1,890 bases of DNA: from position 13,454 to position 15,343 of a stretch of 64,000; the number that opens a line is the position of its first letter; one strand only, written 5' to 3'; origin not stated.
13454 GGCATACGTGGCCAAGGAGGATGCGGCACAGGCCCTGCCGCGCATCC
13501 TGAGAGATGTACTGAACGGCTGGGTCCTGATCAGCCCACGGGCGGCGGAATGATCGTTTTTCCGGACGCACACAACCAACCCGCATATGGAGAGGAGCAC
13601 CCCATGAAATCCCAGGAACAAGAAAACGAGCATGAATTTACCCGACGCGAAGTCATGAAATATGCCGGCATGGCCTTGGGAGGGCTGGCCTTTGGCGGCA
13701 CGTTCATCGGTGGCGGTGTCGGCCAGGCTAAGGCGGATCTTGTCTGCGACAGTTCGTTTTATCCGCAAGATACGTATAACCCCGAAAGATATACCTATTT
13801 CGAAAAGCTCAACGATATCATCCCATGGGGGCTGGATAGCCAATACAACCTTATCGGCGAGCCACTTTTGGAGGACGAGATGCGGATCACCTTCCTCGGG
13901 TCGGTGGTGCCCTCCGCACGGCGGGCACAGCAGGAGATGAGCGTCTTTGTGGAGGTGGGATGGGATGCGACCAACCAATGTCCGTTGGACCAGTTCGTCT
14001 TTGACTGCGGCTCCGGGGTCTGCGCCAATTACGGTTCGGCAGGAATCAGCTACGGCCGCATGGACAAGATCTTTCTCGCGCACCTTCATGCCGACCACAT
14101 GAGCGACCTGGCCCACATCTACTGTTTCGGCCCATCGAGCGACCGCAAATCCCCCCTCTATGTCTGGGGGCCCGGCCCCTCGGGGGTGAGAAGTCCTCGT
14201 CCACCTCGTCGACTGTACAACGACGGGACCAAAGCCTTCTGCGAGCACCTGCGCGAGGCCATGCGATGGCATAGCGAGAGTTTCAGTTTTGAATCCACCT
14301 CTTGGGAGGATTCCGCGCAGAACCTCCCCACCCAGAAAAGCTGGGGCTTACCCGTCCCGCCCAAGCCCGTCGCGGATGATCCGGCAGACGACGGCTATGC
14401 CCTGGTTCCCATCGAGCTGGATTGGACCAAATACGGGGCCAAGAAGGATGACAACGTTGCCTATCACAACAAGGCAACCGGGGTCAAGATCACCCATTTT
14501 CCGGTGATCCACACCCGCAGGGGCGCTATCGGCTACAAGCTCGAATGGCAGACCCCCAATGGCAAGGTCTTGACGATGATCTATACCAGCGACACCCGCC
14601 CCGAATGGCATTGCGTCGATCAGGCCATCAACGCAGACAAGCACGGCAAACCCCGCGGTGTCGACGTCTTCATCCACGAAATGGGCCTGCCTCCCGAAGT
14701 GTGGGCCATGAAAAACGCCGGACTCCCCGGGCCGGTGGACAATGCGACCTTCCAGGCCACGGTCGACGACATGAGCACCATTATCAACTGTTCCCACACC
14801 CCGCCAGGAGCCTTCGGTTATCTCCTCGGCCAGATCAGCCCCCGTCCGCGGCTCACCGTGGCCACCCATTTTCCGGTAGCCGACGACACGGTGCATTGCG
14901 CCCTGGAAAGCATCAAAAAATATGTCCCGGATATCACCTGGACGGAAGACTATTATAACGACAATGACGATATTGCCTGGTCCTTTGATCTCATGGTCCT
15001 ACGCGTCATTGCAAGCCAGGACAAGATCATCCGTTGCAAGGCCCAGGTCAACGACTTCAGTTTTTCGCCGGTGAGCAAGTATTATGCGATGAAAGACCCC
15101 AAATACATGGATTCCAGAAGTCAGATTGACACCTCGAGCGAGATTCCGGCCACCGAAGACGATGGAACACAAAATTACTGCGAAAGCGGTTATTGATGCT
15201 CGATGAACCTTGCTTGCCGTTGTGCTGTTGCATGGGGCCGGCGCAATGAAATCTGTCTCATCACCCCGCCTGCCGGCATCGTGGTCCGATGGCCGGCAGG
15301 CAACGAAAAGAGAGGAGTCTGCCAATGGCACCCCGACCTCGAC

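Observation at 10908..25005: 14-kb cassette: two-component pair, Tat-exported MBL hydrolase, RND pump and three envelope proteins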

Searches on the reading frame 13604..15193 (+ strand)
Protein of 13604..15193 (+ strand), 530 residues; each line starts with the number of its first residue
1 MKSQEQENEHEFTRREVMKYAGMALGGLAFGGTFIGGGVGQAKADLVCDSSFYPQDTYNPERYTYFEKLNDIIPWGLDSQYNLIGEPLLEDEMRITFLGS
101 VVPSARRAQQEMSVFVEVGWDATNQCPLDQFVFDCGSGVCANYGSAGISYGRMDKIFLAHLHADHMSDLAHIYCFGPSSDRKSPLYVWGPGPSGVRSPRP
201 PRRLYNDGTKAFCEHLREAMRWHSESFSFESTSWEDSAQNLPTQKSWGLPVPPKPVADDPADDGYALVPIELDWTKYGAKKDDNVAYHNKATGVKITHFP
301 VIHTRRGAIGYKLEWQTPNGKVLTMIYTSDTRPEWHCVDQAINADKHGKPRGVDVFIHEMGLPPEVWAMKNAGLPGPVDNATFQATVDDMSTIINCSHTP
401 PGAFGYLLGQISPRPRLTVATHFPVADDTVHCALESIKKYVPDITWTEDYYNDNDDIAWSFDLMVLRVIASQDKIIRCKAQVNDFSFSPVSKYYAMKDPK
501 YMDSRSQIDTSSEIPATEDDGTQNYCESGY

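Call 4: search_protein_families(library=pfam, proteins=[window:13604-15193:+], max_evalue=0.01)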
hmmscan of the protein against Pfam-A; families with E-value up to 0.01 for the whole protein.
seq(530 aa): 1 family
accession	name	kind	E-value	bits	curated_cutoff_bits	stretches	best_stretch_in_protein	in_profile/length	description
PF12706.13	Lactamase_B_2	-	0.00061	19.9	27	0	132-186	4-61/200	Beta-lactamase superfamily domain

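Call 5: search_protein_families(library=ncbifam, proteins=[window:13604-15193:+], max_evalue=0.01)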
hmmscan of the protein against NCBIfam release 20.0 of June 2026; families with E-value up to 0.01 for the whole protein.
seq(530 aa): 7 families
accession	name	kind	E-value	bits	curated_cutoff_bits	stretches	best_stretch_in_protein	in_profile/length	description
NF041257.1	GntH_guanitoxin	equivalog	1.6e-60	205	333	2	86-228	6-134/374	guanitoxin biosynthesis MBL fold metallo-hydrolase GntH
NF000801.0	PRK00055.1-3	equivalog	1.8e-11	43.6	252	1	93-190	2-91/307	ribonuclease Z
TIGR02651.1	RNase_Z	equivalog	4.3e-11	42.4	292.95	1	95-190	2-89/302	ribonuclease Z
NF000800.0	PRK00055.1-1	equivalog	6.2e-10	38.6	398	1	93-196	1-98/305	ribonuclease Z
TIGR02649.1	true_RNase_BN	exception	5.5e-09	35.5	563.7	1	129-196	32-97/304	ribonuclease BN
NF000806.0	PRK00055.2-4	equivalog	7.1e-07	28.7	363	1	96-173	5-74/280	ribonuclease Z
NF041851.1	cyc_nuc_deg_phdiest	equivalog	0.00015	21.2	400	0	130-173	31-72/253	cyclic nucleotide-degrading phosphodiesterase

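Call 10: find_homologous_proteins(query=window:13604-15193:+)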
Query seq(530 aa) (530 aa): 1189 proteins with E <= 0.001 among 7525 candidates; the best 120 are listed.
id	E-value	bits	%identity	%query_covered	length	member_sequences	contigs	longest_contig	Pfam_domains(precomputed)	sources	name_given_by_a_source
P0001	0.0e+0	1274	100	100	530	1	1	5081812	PF23023.2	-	-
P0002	1.0e-285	967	76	100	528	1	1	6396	-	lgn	-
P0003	2.2e-247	840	69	99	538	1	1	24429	-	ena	-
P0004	5.2e-247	839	68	100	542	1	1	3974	-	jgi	jgi:ribonuclease Z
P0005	2.9e-241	820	67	100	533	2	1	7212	-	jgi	jgi:ribonuclease Z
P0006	4.2e-240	816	68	100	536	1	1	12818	-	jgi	jgi:ribonuclease Z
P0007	1.3e-237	808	67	100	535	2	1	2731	-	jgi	jgi:ribonuclease Z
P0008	9.2e-236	802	65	100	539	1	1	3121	-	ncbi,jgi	-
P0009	4.4e-224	763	70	89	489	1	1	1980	-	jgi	jgi:ribonuclease Z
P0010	3.3e-223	760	66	98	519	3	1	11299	PF12706.14,PF23023.2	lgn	-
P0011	6.2e-206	703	59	100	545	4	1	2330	PF23023.2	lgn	-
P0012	1.1e-204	699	59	100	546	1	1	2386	PF23023.2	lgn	-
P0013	1.2e-204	699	58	100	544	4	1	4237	PF23023.2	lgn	-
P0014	1.7e-204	699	59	100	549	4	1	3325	PF23023.2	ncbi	-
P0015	1.3e-200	686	60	98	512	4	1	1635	PF23023.2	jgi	jgi:ribonuclease Z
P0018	7.5e-190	650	59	100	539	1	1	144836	PF12706.14,PF23023.2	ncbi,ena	-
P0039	9.5e-179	614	57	100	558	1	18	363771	PF23023.2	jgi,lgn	jgi:ribonuclease Z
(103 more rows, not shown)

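Call 11: find_encoding_contigs(protein=P0018, flank=10000, max_places=2)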
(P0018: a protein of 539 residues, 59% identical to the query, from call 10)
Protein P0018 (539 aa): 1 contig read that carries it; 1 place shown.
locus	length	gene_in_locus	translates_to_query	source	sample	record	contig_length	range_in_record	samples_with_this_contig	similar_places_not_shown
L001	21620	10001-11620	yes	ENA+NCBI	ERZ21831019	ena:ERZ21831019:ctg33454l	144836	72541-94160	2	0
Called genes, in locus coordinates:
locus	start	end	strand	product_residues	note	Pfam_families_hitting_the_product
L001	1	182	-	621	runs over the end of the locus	PF02730:AFOR_N, PF01314:AFOR_C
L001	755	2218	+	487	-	PF02730:AFOR_N, PF01314:AFOR_C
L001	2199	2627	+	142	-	PF01314:AFOR_C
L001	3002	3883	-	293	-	-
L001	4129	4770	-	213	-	PF02525:Flavodoxin_2, PF03358:FMN_red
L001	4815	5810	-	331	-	PF00248:Aldo_ket_red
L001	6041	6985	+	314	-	PF06719:AraC_N, PF00165:HTH_AraC (weak), PF12833:HTH_18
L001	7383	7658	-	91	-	-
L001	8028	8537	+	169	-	-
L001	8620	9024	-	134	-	PF14760:Rnk_N, PF01272:GreA_GreB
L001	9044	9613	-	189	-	-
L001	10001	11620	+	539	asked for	PF23023:Anti-Pycsar_Apyc1 (faint), PF12706:Lactamase_B_2 (faint)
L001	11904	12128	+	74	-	-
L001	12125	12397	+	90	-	PF05016:ParE_toxin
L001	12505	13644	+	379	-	PF13384:HTH_23, PF13518:HTH_28 (faint), PF13551:HTH_29 (faint), PF13565:HTH_32, PF13358:DDE_3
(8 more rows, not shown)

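Call 12: find_encoding_contigs(protein=P0039, flank=10000, max_places=2)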
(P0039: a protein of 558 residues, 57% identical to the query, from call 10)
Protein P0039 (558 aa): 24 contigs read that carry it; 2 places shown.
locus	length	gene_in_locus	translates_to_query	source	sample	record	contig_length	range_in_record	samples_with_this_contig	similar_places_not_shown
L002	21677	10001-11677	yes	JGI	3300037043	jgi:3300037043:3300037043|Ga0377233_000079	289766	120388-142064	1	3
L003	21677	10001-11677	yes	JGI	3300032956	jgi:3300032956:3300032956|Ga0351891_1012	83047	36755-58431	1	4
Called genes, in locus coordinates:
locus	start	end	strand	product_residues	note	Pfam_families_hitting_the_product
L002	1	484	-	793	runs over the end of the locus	PF03600:CitMHS, PF02080:TrkA_C, PF00939:Na_sulph_symp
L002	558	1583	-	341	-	PF00072:Response_reg, PF13487:HD_5, PF01966:HD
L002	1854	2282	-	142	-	PF00472:RF-1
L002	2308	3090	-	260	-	PF12787:EcsC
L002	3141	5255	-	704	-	PF00999:Na_H_Exchanger, PF02254:TrkA_N, PF02080:TrkA_C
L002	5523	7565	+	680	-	PF04879:Molybdop_Fe4S4, PF00384:Molybdopterin, PF01568:Molydop_binding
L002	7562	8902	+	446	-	PF03486:HI0933_like (faint), PF07992:Pyr_redox_2, PF13738:Pyr_redox_3 (weak), PF00070:Pyr_redox, PF02852:Pyr_redox_dim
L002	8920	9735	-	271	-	PF02596:DUF169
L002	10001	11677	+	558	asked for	PF23023:Anti-Pycsar_Apyc1 (faint)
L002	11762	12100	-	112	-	-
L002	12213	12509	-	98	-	PF00278:Orn_DAP_Arg_deC (weak)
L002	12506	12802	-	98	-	-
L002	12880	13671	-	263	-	PF01925:TauE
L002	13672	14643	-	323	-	PF00581:Rhodanese, PF02915:Rubrerythrin (faint)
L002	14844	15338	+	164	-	PF02915:Rubrerythrin, PF21349:RUBY_RBDX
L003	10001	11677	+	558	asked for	PF23023:Anti-Pycsar_Apyc1 (faint)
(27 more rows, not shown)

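Call 13: find_encoding_contigs(protein=P0003, flank=10000, max_places=2)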
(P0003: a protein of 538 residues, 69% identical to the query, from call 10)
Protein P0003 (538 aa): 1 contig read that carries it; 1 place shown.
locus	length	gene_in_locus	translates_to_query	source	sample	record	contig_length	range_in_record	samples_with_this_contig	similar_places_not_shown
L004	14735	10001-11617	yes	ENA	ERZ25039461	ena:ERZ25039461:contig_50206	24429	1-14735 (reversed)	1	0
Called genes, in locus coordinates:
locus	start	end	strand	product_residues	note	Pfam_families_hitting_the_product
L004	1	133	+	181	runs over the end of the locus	PF11799:IMS_C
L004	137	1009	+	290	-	PF00753:Lactamase_B, PF12706:Lactamase_B_2 (weak)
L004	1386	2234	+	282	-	PF00072:Response_reg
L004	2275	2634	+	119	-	PF01584:CheW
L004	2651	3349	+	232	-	-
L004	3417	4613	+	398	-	PF13949:ALIX_LYPXL_bnd (faint)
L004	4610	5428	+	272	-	PF09335:VTT_dom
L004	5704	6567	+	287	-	PF07786:HGSNAT_cat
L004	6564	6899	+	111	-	-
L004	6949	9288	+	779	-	PF16927:HisKA_7TM, PF00989:PAS (weak), PF08448:PAS_4 (weak), PF07730:HisKA_3, PF13581:HATPase_c_2 (faint), PF02518:HATPase_c, PF00072:Response_reg, PF00196:GerE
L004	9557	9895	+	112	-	-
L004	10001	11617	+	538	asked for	-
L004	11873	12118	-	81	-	PF02452:PemK_toxin (weak)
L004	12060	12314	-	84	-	-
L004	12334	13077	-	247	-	PF02527:GidB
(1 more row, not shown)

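Call 14: find_encoding_contigs(protein=P0002, flank=10000, max_places=2)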
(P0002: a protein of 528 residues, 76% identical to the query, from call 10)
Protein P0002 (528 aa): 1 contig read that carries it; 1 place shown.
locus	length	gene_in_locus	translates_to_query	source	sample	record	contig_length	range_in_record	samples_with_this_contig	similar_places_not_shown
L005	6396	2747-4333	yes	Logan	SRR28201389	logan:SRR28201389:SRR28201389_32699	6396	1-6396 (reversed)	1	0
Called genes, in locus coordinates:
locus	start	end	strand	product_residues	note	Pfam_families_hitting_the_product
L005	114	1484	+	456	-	PF13581:HATPase_c_2 (faint), PF07730:HisKA_3 (weak), PF02518:HATPase_c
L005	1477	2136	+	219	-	PF00072:Response_reg, PF00196:GerE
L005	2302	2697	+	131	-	PF00072:Response_reg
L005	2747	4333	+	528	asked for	-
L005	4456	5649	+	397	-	PF25917:BSH_RND, PF25919:BSH_CusB (weak), PF25876:HH_MFP_RND, PF25878:HH_AAEA_pHBA (weak), PF25885:HH_EMRA, PF25944:Beta-barrel_RND, PF25967:RND-MFP_C, PF25989:YknX_C, +2 more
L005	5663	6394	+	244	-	?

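Call 15: find_encoding_contigs(protein=P0006, flank=10000, max_places=2)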
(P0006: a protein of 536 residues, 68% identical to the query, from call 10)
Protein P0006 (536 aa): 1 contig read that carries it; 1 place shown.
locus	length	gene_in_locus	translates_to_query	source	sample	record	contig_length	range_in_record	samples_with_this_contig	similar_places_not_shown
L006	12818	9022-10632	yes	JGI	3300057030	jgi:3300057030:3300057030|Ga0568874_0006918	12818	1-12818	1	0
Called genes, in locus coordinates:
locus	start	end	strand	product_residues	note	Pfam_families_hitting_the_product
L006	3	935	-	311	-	?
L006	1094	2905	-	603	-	PF08439:Peptidase_M3_N, PF01432:Peptidase_M3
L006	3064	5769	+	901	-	PF13646:HEAT_2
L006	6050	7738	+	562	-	PF16927:HisKA_7TM, PF00989:PAS (faint), PF08448:PAS_4 (weak), PF13188:PAS_8 (weak), PF13426:PAS_9, PF07730:HisKA_3, PF02518:HATPase_c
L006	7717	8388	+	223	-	PF00072:Response_reg, PF00196:GerE, PF08281:Sigma70_r4_2 (faint)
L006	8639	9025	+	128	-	-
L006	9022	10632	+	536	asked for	-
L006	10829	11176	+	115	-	PF11006:DUF2845 (weak)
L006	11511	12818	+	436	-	?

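Call 16: find_encoding_contigs(protein=P0010, flank=10000, max_places=2)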
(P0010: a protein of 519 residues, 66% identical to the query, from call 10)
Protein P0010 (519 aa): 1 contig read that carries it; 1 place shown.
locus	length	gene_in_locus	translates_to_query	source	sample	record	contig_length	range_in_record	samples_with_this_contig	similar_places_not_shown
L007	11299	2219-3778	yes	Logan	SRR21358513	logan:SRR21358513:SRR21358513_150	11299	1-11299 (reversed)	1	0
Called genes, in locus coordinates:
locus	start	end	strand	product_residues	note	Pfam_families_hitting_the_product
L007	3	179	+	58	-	?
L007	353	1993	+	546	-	PF00501:AMP-binding, PF13193:AMP-binding_C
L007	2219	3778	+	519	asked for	PF12706:Lactamase_B_2 (faint), PF23023:Anti-Pycsar_Apyc1 (faint)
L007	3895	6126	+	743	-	PF26550:Tricorn_2nd (weak), PF00930:DPPIV_N, PF26549:Tricorn_N, PF07676:PD40 (faint), PF02129:Peptidase_S15 (faint), PF00326:Peptidase_S9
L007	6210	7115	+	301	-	PF13557:Phenol_MetA_deg (faint)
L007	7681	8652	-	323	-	PF01012:ETF, PF00766:ETF_alpha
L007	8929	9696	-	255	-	PF01012:ETF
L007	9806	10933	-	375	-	PF13237:Fer4_10, PF13183:Fer4_8, PF13187:Fer4_9, PF13534:Fer4_17 (weak), PF02754:CCG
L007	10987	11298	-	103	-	?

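Call 35: search_solved_structures(query=A1, max_evalue=0.01, show_alignments=2)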
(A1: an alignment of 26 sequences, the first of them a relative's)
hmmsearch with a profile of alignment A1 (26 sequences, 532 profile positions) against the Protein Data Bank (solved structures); distinct sequences matched with E-value up to 0.01: 14.
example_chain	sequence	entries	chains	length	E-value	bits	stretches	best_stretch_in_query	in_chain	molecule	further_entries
6j4n_A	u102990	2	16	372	5e-31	111.2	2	87-196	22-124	Metallo-beta-lactamases PNGM-1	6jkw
7bz3_A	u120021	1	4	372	7.1e-30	107.4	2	87-197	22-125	Metallo-beta-lactamase PNGM-1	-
7byq_A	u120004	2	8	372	1.4e-29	106.4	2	87-196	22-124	Metallo-beta-lactamase PNGM-1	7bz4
7wi1_A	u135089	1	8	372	1.8e-29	106.1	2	87-196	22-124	Metallo-beta-lactamase PNGM-1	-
7bzi_G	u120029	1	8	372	1.8e-29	106.1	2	87-196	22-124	Metallo-beta-lactamase PNGM-1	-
7bz1_A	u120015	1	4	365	1.8e-29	106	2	88-196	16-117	Metallo-beta-lactamase PNGM-1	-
2cbn_A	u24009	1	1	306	6.6e-10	41.5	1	95-193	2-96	RIBONUCLEASE Z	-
3zwf_A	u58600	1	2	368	2.6e-08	36.2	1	133-192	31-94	ZINC PHOSPHODIESTERASE ELAC PROTEIN 1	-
1y44_A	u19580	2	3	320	5.5e-05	25.2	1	131-171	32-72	Ribonuclease Z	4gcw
8gyg_A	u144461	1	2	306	7.2e-05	24.8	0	100-191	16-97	Arysulfatase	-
9ey0_E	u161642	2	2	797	0.00059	21.8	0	129-174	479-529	Zinc phosphodiesterase ELAC protein 2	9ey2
8z0p_A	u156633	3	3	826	0.00064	21.7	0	129-174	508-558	Zinc phosphodiesterase ELAC protein 2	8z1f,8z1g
2fk6_A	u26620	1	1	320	0.0021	20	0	131-171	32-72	RIBONUCLEASE Z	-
8rr1_E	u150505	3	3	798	0.0046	18.9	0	131-169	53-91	Zinc phosphodiesterase ELAC protein 2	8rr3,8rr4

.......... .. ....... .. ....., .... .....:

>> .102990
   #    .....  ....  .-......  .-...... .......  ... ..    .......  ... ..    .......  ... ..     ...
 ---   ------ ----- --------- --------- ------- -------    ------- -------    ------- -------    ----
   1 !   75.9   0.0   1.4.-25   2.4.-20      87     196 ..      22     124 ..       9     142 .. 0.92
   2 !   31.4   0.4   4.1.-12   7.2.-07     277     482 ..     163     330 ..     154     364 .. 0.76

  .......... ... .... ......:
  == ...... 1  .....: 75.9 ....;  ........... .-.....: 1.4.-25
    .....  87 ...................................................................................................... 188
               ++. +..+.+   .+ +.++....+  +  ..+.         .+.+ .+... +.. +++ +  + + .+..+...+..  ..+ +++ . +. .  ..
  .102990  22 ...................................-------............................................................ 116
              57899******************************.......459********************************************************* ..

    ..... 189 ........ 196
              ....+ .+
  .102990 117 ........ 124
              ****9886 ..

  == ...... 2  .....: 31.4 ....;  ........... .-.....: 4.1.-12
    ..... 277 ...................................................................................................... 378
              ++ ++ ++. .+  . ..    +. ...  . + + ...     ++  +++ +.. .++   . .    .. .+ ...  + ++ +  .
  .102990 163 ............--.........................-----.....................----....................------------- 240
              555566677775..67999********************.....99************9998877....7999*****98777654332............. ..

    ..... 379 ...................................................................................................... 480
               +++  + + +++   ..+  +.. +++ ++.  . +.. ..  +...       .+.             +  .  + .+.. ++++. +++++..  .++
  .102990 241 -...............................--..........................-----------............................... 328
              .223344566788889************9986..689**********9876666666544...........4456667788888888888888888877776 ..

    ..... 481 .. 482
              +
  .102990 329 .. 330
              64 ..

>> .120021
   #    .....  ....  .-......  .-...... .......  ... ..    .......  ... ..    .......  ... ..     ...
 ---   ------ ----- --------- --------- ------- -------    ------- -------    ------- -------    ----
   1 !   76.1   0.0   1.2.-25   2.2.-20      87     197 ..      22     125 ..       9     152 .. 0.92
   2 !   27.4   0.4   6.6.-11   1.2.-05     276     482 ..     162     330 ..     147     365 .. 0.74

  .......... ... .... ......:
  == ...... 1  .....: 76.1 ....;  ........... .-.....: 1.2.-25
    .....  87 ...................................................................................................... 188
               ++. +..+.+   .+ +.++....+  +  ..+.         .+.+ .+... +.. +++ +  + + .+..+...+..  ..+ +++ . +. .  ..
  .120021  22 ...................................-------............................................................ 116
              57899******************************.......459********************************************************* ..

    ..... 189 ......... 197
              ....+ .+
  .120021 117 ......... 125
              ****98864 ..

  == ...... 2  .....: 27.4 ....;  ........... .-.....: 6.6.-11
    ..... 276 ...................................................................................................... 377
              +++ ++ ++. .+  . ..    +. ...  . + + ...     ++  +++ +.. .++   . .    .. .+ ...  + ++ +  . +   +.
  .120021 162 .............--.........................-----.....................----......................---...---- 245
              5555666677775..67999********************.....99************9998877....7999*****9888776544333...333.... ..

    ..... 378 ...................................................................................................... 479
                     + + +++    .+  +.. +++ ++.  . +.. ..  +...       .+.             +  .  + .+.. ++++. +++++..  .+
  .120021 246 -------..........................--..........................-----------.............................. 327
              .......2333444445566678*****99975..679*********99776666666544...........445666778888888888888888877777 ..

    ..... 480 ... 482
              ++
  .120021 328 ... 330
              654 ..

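Call 36: find_related_loci(query=A1, collection=genome_contigs, flank=10000)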
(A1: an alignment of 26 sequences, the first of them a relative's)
Query A1 (530 aa) in genome_contigs; peptide patterns used: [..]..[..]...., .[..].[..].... (x = any residue, [..] = any of these).
297 stretches matched a pattern; 228 encode a relative of the query (tblastn E <= 1e-3); the best 80 are kept; 80 distinct loci.
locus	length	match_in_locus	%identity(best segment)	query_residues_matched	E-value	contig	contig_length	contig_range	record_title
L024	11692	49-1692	59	1-530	0e+0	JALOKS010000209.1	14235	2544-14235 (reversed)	MAG: Thermoanaerobaculales bacterium isolate Prado005 scaffold_25973, whole genome shotgun sequence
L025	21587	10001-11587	59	1-530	0e+0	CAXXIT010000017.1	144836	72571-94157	MAG: Syntrophorhabdaceae bacterium isolate a2fc0c35-b21d-4ceb-a18a-9bd9a3ac14a8 genome assembly, contig: contig_17, whol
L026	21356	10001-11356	61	62-530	0e+0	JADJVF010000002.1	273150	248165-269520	MAG: Holophagales bacterium isolate Hjor_18-Q3-R7-51_BAT3C.239 tig00003925-10-2719320, whole genome shotgun sequence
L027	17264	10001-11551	57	1-530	0e+0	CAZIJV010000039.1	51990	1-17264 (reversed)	MAG TPA_asm: uncultured Syntrophobacter sp. isolate SRP239243_co1_430 genome assembly, contig: NODE_763_length_51990_cov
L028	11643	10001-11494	56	12-530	0e+0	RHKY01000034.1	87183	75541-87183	MAG: Acidobacteria bacterium isolate ACB1 N2_1.scaffold_233, whole genome shotgun sequence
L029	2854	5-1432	58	40-530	0e+0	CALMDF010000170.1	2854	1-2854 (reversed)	MAG TPA_asm: uncultured Holophagales bacterium isolate SRR5468106_bin.27_CONCOCT_v1.1_MAG genome assembly, contig: ERZ78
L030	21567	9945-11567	55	1-530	0e+0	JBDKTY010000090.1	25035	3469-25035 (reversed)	MAG: Syntrophobacter sp. isolate 7_bin.95 c_000000379613, whole genome shotgun sequence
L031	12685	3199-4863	53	1-530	4e-180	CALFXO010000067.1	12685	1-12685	MAG TPA_asm: uncultured Syntrophobacteraceae bacterium isolate SRR3330210_bin.40_CONCOCT_v1.1_MAG genome assembly, conti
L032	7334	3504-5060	57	1-530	2e-177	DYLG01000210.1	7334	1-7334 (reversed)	MAG TPA_asm: Desulfomonile tiedjei isolate SulCav_AS07-7_56_9 SulCav_AS07_7_9543_length_7334_cov_4_236296, whole genome 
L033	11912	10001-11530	54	13-530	5e-176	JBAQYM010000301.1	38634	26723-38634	MAG: Syntrophobacteraceae bacterium isolate MFD12011_ilm_asm_bin22 k127_27719, whole genome shotgun sequence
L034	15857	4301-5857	56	1-530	2e-171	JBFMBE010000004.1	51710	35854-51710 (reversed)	MAG: Thermodesulfobacteriota bacterium isolate MAG156 MAG156_4, whole genome shotgun sequence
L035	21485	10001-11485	53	1-530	7e-171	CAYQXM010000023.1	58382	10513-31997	MAG TPA_asm: uncultured Pirellulales bacterium isolate SRP192927_co7_53 genome assembly, contig: NODE_707_length_58382_c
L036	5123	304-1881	53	1-530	1e-174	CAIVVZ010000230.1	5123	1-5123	MAG: uncultured Desulfobacteraceae bacterium isolate AlinenLipids_bin-9448 genome assembly, contig: bin-9448:230/658, wh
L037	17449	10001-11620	52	12-530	6e-170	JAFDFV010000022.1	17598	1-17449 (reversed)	MAG: Deltaproteobacteria bacterium isolate Meg22_02_Bin_90 Meg22_02_Bin_90_scaffold_7217, whole genome shotgun sequence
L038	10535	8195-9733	53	1-530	6e-170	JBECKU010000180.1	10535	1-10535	MAG: Candidatus Sulfobium sp. isolate ETDI26 k127_5030751, whole genome shotgun sequence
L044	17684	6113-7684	53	13-530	1e-167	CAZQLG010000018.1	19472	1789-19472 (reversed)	MAG TPA_asm: uncultured Desulfococcus sp. isolate SRP191223_co2_72 genome assembly, contig: NODE_1512_length_19472_cov_2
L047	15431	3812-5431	52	12-530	1e-166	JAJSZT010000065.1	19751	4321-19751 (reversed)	MAG: Deltaproteobacteria bacterium isolate CR9063A Ga0402054_113, whole genome shotgun sequence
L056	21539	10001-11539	51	4-530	7e-163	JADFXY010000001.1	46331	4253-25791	MAG: Deltaproteobacteria bacterium isolate nDJH2bin9 nDJH2_bin9_NODE_1_length_46331_cov_6.493832, whole genome shotgun s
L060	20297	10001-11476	51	1-530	2e-161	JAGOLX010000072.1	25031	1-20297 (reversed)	MAG: Phycisphaerae bacterium isolate Go_SlDig_bin_445 Go_SlDig_5494_length_25031_cov_11.826413, whole genome shotgun seq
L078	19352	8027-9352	57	87-530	4e-157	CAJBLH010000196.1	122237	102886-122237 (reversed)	MAG: uncultured Desulfobacteraceae bacterium isolate Loc090721-6m_bin-047 genome assembly, contig: bin-047:196/315, whol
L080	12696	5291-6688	53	57-530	6e-157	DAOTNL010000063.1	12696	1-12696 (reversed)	MAG TPA_asm: Kiritimatiellia bacterium isolate AMR_MDS_2896 NODE_4752_length_12696_cov_5.066055, whole genome shotgun se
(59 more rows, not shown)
